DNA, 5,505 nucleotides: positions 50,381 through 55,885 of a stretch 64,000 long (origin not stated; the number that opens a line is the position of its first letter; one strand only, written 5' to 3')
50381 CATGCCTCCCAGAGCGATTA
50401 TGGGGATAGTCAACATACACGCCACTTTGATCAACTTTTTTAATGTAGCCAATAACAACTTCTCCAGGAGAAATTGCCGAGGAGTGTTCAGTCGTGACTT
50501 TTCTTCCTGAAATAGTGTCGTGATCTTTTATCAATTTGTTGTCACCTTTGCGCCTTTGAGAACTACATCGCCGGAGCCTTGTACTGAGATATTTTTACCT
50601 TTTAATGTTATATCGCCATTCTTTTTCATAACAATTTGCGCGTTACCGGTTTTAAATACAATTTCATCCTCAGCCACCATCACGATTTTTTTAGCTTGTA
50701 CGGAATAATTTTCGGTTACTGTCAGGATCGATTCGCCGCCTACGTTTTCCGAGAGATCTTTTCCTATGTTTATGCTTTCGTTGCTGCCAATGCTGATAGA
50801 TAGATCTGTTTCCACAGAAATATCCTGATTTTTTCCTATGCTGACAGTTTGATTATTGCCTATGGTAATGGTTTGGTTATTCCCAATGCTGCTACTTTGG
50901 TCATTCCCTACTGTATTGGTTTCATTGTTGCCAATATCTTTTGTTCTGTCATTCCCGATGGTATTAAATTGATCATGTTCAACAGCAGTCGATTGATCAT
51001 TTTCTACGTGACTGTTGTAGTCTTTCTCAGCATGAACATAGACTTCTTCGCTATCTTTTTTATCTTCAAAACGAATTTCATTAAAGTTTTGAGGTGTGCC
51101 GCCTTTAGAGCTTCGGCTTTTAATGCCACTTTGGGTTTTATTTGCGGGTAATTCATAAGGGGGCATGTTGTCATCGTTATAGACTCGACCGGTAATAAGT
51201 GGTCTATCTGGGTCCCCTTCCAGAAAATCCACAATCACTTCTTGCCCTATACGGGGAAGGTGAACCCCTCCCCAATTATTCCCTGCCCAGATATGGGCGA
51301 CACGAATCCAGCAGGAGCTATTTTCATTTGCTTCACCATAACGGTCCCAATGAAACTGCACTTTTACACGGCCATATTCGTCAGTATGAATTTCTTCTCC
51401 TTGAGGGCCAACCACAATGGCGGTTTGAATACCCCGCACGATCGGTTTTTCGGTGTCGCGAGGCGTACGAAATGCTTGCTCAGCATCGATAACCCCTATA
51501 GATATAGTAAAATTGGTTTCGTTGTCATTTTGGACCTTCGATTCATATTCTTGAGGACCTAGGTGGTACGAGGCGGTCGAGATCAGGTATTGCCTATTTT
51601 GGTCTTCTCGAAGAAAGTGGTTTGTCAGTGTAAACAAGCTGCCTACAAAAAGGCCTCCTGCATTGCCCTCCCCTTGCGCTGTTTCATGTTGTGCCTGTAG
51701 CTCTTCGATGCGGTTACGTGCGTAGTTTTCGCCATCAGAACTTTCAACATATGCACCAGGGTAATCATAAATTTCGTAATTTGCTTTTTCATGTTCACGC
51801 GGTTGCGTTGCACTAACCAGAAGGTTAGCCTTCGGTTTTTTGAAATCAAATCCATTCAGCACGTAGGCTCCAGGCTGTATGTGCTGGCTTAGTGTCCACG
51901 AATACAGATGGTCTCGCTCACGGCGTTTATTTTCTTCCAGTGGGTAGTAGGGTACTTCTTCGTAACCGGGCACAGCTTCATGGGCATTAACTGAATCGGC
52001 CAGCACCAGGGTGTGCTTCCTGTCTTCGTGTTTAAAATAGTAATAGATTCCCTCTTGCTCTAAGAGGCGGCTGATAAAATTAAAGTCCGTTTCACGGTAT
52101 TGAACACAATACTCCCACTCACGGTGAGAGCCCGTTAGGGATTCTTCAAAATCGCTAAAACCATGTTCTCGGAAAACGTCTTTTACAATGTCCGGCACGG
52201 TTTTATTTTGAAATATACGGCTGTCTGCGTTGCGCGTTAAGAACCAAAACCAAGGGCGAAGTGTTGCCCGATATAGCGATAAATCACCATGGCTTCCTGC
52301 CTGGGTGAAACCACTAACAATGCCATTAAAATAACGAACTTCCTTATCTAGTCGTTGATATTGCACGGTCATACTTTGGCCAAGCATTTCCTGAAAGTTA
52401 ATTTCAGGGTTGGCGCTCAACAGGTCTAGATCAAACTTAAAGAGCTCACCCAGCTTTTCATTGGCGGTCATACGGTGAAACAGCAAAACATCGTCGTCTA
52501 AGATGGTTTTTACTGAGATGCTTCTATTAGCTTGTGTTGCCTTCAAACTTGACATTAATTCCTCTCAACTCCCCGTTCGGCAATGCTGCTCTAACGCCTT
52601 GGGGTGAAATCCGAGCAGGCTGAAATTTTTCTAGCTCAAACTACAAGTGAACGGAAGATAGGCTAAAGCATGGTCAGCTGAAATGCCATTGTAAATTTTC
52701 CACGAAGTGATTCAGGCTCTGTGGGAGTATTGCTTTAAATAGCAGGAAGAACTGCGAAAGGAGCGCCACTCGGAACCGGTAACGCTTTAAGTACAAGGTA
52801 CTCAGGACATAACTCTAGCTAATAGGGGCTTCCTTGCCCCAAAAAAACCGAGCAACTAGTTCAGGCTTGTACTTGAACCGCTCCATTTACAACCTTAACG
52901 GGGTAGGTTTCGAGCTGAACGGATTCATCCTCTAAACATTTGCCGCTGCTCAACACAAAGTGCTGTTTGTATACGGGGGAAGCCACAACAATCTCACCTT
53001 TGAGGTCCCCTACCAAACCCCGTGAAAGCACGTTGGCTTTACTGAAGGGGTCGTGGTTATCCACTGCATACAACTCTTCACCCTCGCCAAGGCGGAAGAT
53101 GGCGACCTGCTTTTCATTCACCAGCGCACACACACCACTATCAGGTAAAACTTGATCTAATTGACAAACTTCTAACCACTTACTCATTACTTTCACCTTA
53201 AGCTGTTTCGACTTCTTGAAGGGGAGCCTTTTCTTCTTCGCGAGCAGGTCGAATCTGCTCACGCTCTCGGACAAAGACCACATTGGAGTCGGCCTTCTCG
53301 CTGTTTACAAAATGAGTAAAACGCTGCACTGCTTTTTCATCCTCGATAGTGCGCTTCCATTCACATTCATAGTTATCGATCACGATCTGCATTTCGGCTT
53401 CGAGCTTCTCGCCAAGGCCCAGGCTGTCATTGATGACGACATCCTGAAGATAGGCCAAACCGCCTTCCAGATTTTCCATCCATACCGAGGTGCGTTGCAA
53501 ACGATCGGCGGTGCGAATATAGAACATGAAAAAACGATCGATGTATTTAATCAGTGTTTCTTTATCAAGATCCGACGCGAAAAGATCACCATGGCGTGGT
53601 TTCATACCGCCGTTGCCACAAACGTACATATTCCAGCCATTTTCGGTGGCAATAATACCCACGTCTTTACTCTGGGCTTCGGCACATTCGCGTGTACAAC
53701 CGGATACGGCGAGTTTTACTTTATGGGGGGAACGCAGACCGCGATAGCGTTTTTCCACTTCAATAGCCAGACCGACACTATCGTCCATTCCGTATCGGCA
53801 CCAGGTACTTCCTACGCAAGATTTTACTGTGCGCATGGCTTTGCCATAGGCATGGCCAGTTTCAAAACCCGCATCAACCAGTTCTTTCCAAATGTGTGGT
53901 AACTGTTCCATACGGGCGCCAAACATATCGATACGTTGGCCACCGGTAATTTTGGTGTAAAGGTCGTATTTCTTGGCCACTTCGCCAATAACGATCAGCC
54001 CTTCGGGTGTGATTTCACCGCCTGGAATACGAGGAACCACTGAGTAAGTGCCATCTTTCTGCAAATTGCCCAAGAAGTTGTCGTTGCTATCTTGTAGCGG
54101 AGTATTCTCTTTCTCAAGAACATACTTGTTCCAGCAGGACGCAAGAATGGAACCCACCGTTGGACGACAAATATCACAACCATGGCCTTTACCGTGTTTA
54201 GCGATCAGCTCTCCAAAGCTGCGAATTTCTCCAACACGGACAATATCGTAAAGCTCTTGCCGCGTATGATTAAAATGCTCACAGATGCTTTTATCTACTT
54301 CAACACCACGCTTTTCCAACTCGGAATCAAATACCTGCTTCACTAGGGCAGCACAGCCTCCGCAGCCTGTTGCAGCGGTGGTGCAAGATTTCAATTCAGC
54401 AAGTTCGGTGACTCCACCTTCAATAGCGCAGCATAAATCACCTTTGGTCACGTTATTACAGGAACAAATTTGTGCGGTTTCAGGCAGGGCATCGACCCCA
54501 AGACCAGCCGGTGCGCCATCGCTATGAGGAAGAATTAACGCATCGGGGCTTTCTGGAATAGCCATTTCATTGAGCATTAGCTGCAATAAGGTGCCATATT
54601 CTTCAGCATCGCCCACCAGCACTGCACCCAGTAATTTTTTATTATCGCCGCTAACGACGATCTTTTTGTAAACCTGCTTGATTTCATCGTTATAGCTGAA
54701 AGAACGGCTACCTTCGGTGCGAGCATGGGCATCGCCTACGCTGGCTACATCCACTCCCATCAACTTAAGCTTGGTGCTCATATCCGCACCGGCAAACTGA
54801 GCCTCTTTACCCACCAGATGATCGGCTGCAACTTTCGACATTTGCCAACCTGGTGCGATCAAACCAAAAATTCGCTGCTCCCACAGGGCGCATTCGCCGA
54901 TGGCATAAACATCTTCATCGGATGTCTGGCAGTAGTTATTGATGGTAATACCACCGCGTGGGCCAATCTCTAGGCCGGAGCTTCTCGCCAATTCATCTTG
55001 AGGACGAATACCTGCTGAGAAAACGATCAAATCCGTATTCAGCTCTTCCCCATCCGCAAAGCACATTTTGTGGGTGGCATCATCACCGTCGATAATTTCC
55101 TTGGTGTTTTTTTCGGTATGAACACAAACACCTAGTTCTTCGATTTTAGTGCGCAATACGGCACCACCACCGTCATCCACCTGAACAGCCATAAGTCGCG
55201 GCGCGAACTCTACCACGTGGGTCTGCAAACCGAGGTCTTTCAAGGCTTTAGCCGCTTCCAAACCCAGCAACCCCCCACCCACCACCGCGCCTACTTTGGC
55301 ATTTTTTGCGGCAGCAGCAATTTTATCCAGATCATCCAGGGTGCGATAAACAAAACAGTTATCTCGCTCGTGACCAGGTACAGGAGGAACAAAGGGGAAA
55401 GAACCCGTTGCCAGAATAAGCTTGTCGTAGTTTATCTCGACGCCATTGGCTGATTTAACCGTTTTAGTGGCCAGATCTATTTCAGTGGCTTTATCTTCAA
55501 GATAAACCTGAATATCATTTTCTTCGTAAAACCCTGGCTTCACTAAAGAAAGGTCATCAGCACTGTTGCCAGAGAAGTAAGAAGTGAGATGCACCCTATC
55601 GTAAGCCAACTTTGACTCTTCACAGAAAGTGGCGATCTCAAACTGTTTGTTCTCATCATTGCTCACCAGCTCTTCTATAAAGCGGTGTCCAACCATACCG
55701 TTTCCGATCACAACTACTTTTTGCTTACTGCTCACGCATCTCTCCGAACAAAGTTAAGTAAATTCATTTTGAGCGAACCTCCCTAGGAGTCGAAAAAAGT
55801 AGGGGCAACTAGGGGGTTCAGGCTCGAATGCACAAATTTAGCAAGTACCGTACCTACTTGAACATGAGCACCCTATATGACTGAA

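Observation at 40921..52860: Orphan T6SS cargo island: a vgrG-to-immunity operon with no T6SS core genes nearby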

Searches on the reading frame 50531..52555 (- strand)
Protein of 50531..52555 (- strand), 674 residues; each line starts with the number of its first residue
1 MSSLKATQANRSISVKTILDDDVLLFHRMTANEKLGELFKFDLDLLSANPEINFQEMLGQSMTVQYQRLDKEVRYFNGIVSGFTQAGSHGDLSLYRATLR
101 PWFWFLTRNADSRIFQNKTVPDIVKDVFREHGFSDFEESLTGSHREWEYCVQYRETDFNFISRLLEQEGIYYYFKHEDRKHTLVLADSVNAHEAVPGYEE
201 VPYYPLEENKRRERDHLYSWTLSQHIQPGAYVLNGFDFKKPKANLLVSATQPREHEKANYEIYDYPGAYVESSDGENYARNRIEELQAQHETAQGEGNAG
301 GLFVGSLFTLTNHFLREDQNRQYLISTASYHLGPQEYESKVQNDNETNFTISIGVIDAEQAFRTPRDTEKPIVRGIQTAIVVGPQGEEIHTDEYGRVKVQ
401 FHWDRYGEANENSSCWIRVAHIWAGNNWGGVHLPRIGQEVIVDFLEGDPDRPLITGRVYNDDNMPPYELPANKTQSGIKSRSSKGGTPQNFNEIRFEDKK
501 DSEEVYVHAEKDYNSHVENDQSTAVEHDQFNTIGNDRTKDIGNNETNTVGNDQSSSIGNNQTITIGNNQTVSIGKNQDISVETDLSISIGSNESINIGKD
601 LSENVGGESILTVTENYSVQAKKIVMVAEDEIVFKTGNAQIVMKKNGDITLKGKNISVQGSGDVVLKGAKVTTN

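Call 3: search_protein_families(library=pfam, proteins=[window:50531-52555:-], max_evalue=0.01)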
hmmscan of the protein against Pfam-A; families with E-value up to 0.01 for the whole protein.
window:50531-52555:- (674 aa): 6 families
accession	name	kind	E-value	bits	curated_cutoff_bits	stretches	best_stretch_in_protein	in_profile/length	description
PF05954.17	Phage_GPD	-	1.9e-110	369.3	30.1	1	33-332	2-301/305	Phage tail baseplate hub (GPD)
PF22178.3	Gp5_trimer_C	-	1.2e-39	135.4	30.9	2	476-589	1-112/112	Bacteriophage T4 gp5 C-terminal trimerisation domain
PF04717.18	Phage_base_V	-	1.6e-13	51.2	23.8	1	391-459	11-75/75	Type VI secretion system/phage-baseplate injector OB domain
PF06715.18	Gp5_C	-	7.6e-07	29.3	20.4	1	560-581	2-23/24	Gp5 C-terminal repeat (3 copies)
PF20093.5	DUF6484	-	0.00013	23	27.6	1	435-458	38-61/61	Domain of unknown function (DUF6484)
PF10106.14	DUF2345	-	0.0085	16.4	30.7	0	560-671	37-145/151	Uncharacterized protein conserved in bacteria (DUF2345)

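Call 5: search_protein_families(library=ncbifam, proteins=[window:50531-52555:-], max_evalue=0.01)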
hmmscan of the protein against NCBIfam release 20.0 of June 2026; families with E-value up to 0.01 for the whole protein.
window:50531-52555:- (674 aa): 4 families
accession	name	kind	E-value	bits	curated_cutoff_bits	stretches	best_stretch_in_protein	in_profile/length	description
TIGR03361.1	VI_Rhs_Vgr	subfamily_domain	7.9e-203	674.7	186.35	1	14-529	2-512/513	type VI secretion system tip protein TssI/VgrG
TIGR01646.1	vgr_GE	subfamily_domain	1.4e-168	561.8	121.8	1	27-512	4-480/480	type VI secretion system tip protein VgrG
NF033848.1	VgrG_rel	hypoth_equivalog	1.7e-14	53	275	1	366-483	367-479/547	VgrG-related protein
NF033849.1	ser_rich_anae_1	subfamily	0.0077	13.6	650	1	519-621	309-414/1163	serine-rich protein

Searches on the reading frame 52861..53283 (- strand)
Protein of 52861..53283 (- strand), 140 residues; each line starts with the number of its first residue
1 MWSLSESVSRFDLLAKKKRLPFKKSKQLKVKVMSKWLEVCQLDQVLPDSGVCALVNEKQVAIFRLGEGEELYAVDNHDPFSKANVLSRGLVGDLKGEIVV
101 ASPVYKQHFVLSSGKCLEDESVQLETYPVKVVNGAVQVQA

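Call 6: search_protein_families(library=pfam, proteins=[window:52861-53283:-], max_evalue=0.001)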
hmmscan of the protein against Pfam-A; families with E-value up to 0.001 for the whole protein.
window:52861-53283:- (140 aa): 1 family
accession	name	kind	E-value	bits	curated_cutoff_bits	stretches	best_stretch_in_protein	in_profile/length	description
PF13806.12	Rieske_2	-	1.9e-41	140.7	27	1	35-139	1-104/104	Rieske-like [2Fe-2S] domain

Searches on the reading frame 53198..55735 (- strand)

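Call 6: search_protein_families(library=pfam, proteins=[window:53198-55735:-], max_evalue=0.001)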
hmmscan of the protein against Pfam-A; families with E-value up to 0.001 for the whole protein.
window:53198-55735:- (845 aa): 9 families
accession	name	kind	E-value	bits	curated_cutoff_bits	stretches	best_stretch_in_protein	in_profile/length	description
PF07992.20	Pyr_redox_2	-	8.4e-59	199.8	26.1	1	6-288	2-279/291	Pyridine nucleotide-disulphide oxidoreductase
PF01077.27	NIR_SIR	-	4.2e-22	78.7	27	1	631-756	2-141/158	Nitrite and sulphite reductase 4Fe-4S domain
PF00070.33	Pyr_redox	-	4e-15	56.5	22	1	150-220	3-72/82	Pyridine nucleotide-disulphide oxidoreductase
PF04324.20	Fer2_BFD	-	1e-13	51.8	26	2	423-470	2-49/50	BFD-like [2Fe-2S] binding domain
PF18267.7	Rubredoxin_C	-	6.2e-13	49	25.9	1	320-390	2-69/70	Rubredoxin NAD+ reductase C-terminal domain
PF03460.22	NIR_SIR_ferr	-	2.9e-12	46.6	24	1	559-620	3-67/69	Nitrite/Sulfite reductase ferredoxin-like half domain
PF13738.12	Pyr_redox_3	-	4.7e-05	23.2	30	1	72-280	93-305/305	Pyridine nucleotide-disulphide oxidoreductase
PF03486.20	HI0933_like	-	0.00089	19.2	50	0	193-265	114-187/244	HI0933-like protein Rossmann domain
PF01134.28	GIDA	-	0.00093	18.8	22.1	0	151-175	4-28/391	Glucose inhibited division protein A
